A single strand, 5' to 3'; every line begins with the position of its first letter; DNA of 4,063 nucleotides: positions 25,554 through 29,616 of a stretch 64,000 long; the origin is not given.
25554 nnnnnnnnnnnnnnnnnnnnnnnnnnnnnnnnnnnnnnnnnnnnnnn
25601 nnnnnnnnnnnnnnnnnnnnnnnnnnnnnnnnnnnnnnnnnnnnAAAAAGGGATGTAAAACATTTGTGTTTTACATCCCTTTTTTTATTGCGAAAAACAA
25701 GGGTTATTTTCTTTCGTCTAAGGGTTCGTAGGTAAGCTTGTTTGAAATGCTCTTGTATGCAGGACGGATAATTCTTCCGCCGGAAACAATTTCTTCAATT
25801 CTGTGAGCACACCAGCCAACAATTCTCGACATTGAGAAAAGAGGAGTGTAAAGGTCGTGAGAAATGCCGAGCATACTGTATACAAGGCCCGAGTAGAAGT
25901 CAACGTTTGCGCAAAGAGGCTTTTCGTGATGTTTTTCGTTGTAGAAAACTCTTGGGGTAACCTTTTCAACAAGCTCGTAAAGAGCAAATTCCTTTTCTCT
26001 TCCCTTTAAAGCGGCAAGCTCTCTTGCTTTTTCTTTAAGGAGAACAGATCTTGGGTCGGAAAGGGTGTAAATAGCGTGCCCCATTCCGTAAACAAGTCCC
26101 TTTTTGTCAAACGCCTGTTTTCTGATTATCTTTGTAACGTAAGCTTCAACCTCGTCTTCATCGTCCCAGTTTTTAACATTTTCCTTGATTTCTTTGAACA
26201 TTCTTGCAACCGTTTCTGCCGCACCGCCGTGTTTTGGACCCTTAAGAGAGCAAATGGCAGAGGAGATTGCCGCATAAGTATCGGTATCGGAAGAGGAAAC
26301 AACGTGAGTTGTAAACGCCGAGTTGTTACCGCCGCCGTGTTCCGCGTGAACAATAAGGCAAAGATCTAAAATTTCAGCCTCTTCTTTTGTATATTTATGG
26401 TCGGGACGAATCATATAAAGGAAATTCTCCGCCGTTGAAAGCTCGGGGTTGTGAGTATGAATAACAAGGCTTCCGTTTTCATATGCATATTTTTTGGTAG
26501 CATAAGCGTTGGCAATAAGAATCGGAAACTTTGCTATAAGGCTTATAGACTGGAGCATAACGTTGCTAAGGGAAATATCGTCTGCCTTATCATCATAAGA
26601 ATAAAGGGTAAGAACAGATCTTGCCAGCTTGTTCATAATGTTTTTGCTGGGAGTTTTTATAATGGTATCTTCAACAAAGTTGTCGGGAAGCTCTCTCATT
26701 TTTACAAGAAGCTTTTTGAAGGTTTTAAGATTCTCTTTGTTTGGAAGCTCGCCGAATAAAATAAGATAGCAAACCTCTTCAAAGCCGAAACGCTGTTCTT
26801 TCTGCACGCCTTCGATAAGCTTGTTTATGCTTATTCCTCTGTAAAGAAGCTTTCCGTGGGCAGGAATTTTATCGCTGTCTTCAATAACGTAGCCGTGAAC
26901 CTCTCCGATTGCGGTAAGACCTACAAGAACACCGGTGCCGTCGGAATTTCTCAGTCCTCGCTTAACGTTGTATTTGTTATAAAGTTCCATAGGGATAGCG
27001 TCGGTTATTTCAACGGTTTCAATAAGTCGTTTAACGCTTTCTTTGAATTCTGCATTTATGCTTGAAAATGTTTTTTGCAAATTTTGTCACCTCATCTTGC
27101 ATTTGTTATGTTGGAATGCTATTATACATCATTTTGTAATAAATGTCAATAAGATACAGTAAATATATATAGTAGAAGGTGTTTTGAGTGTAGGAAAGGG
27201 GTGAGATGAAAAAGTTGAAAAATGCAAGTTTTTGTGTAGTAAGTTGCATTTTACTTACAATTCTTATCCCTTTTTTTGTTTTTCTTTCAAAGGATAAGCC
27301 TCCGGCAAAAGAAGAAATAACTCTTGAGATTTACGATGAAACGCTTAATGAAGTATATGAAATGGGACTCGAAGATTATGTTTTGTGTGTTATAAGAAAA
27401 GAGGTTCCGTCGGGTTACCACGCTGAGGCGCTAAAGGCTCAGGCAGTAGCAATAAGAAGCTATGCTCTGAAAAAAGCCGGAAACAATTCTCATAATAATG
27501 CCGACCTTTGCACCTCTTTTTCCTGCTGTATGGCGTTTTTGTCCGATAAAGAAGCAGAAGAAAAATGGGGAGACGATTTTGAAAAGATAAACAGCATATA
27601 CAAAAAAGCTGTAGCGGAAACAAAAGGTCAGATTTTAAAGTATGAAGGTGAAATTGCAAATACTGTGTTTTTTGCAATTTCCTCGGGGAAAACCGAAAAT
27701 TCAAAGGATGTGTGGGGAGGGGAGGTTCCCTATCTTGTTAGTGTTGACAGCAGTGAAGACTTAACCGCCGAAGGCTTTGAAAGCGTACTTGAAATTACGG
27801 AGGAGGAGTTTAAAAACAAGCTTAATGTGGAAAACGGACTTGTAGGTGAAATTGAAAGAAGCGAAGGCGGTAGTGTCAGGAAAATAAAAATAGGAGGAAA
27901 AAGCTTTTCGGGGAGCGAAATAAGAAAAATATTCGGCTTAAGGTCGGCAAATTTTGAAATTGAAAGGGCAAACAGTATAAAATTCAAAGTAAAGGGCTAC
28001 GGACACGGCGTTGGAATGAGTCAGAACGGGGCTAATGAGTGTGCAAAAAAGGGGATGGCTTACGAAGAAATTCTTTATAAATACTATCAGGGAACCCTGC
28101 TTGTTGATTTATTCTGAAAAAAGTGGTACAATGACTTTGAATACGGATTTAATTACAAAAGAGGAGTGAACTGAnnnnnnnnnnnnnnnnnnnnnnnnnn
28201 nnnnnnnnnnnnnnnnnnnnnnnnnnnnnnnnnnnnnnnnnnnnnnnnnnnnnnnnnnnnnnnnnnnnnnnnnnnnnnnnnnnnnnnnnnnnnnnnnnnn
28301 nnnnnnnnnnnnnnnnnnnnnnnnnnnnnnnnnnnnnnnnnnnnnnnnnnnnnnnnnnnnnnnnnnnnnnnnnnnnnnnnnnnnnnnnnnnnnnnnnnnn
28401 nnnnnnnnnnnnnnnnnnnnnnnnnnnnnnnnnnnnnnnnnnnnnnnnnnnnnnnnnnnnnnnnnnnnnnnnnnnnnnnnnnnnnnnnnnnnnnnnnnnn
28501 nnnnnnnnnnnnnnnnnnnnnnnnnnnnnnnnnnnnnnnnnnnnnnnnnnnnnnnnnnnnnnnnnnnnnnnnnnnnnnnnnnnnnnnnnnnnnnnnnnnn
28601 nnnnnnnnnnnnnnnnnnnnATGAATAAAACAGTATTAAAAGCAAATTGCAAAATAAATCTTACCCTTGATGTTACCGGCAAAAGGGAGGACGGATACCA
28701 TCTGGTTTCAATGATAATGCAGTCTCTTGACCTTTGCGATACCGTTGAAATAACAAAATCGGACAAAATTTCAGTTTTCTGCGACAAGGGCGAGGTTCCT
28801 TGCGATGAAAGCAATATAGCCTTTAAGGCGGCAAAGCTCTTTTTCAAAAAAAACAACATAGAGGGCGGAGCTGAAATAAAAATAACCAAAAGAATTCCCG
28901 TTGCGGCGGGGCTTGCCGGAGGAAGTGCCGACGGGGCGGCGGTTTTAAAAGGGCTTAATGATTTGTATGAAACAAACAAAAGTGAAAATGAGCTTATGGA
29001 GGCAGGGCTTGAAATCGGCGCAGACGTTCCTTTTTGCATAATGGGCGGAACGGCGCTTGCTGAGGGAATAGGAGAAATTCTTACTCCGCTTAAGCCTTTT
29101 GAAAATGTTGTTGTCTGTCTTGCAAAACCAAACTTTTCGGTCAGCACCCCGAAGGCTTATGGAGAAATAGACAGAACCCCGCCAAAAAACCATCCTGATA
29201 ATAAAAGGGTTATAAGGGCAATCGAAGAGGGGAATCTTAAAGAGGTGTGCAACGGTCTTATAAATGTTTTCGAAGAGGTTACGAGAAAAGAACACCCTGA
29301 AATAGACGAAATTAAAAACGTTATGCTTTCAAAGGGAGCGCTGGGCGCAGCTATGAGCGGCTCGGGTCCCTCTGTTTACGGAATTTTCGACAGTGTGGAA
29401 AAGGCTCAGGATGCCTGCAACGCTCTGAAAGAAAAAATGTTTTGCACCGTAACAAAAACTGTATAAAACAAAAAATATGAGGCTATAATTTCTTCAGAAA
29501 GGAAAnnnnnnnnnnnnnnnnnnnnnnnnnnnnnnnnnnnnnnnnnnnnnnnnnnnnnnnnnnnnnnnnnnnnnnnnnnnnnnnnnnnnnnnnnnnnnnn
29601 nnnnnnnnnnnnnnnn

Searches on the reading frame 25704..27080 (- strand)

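Call 50: search_protein_families(library=ncbifam, proteins=[window:25704-27080:-], max_evalue=1e-10)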
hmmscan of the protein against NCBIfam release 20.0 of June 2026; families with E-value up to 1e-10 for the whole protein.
window:25704-27080:- (458 aa): 20 families
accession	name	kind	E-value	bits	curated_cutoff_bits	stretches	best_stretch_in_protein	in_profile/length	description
NF010635.0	PRK14032.1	subfamily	8.3e-211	700.3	426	1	13-457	4-448/448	citrate synthase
TIGR01800.1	cit_synth_II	subfamily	4.5e-82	275.7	421.3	1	74-456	19-367/368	2-methylcitrate synthase/citrate synthase II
NF010639.0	PRK14036.1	equivalog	6.1e-70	235.8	502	1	74-457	26-378/379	citrate synthase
NF010638.0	PRK14035.1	equivalog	7.4e-69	232.3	572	1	76-457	24-372/372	citrate synthase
NF041301.1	Cit_synth_Halo_CitZ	equivalog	4.9e-68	229.9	550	1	75-457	26-379/379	citrate synthase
NF010637.0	PRK14034.1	equivalog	2e-65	221.1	594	1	77-457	24-371/372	citrate synthase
NF010636.0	PRK14033.1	equivalog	7.7e-63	212.6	479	1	72-441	27-361/376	bifunctional 2-methylcitrate synthase/citrate synthase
NF041157.1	Cit_synThplmales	equivalog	1.1e-62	212.4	590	1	75-458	25-377/377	citrate synthase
NF009006.1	PRK12351.1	equivalog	2.5e-62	210.4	550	1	77-457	29-376/376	bifunctional 2-methylcitrate synthase/citrate synthase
NF004126.0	PRK05614.1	equivalog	5e-60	203.1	505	1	75-440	66-412/430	citrate synthase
NF010640.0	PRK14037.1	subfamily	3.9e-54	184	504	1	75-456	25-376/377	citrate synthase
NF009004.0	PRK12349.1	equivalog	9e-54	182.7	508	1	96-448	43-367/372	citrate synthase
TIGR01798.1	cit_synth_I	equivalog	4.1e-51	174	485.15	1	75-440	53-400/412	citrate synthase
NF007128.0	PRK09569.1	subfamily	4.5e-50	170.6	344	1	73-442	57-421/437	citrate (Si)-synthase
NF009005.0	PRK12350.1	subfamily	8.5e-44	150.2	332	1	73-443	23-346/366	citrate synthase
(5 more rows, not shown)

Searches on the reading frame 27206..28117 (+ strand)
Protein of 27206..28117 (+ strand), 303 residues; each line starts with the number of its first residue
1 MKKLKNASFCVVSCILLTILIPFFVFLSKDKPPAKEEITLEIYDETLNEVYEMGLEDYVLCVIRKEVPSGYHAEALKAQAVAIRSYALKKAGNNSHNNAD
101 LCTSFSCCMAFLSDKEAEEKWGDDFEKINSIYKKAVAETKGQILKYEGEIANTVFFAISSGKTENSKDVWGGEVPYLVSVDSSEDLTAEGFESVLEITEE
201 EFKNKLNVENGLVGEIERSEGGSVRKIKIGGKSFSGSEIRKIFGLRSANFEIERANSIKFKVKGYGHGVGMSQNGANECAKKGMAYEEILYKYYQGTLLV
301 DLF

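Call 50: search_protein_families(library=ncbifam, proteins=[window:27206-28117:+], max_evalue=1e-10)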
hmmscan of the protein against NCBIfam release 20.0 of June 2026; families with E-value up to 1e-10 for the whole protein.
window:27206-28117:+ (303 aa): 2 families
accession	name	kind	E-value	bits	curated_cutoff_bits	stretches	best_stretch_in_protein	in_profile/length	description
TIGR02870.1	spore_II_D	equivalog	1.2e-83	281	234.75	1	33-300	52-336/338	stage II sporulation protein D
TIGR02669.1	SpoIID_LytB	domain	1.2e-58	199.2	83.3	1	50-299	3-268/270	SpoIID/LytB domain-containing protein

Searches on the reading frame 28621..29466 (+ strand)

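Call 50: search_protein_families(library=ncbifam, proteins=[window:28621-29466:+], max_evalue=1e-10)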
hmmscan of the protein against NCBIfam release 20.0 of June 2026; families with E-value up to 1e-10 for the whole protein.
window:28621-29466:+ (281 aa): 9 families
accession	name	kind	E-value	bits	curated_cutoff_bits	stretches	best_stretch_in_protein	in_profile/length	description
TIGR00154.1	ispE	equivalog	1.1e-79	268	138.7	1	4-279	3-281/294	4-(cytidine 5'-diphospho)-2-C-methyl-D-erythritol kinase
NF002870.0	PRK03188.1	equivalog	2.1e-65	220.4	286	1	5-278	12-292/310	4-(cytidine 5'-diphospho)-2-C-methyl-D-erythritol kinase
NF011202.0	PRK14608.1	equivalog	1.1e-56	192.3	204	1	4-272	10-281/294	4-(cytidine 5'-diphospho)-2-C-methyl-D-erythritol kinase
NF011205.0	PRK14611.1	equivalog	3.1e-51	174.5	364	1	5-268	3-264/275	4-(cytidine 5'-diphospho)-2-C-methyl-D-erythritol kinase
NF011207.0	PRK14613.1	equivalog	2.4e-33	115.6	359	1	8-272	3-286/297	4-(cytidine 5'-diphospho)-2-C-methyl-D-erythritol kinase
NF003216.0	PRK04181.1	equivalog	3.3e-30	105.7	191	1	6-253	3-251/257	4-(cytidine 5'-diphospho)-2-C-methyl-D-erythritol kinase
NF002288.1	PRK01212.1-4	equivalog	5.7e-24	84.7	194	1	26-273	15-282/303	homoserine kinase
TIGR00191.1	thrB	equivalog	3.2e-19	68.9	168.25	1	35-271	28-282/304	homoserine kinase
NF004568.0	PRK05905.1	equivalog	1.1e-15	58.1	321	1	6-251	6-251/261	4-(cytidine 5'-diphospho)-2-C-methyl-D-erythritol kinase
